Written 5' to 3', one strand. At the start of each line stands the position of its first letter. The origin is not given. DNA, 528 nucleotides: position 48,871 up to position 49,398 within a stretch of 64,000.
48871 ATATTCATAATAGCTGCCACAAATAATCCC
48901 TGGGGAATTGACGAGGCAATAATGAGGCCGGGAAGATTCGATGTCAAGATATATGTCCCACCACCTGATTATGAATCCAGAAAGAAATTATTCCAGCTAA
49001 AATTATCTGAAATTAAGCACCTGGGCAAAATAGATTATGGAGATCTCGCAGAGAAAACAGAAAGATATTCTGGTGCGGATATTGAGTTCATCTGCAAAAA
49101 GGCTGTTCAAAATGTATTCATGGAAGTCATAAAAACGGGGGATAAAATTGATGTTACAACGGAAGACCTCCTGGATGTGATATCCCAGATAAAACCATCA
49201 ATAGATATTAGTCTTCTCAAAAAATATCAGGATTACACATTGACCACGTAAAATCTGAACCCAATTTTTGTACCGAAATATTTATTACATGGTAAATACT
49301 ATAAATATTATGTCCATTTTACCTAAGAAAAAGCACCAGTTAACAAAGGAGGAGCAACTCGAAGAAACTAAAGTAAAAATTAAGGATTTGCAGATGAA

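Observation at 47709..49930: Three-gene operon: unknown protein, MIT-AAA+ (Vps4/CdvC-like) ATPase, and a coiled-coil ESCRT-III-like protein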

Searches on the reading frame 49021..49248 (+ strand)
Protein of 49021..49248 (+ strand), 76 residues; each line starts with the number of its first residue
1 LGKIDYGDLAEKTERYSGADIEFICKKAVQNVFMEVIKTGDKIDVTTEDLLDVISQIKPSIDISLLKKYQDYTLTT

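Call 76: search_protein_families(library=pfam, proteins=[window:49021-49248:+], max_evalue=1)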
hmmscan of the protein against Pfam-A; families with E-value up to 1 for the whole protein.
window:49021-49248:+ (76 aa): 5 families
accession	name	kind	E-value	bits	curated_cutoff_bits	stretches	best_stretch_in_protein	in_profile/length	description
PF17862.7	AAA_lid_3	-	1.5e-09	37.7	27.2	1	4-42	2-40/45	AAA+ lid domain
PF09336.16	Vps4_C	-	0.0042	17.5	21.3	1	43-73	27-57/61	Vps4 C terminal oligomerisation domain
PF07707.21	BACK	-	0.093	13.3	20.9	1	13-56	8-51/103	BTB And C-terminal Kelch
PF07313.18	AmiA-like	-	0.11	12.4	27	1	19-53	125-160/202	N-acetylmuramoyl-L-alanine amidase-like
PF13607.11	Succ_CoA_lig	-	0.21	11.7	27.4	1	26-56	19-51/138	Succinyl-CoA ligase like flavodoxin domain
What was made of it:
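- On Vps4 / CdvC AAA ATPases: The g2 C-terminal fragment scores 17.5 bits against a gathering score of 21.3 (call 76).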
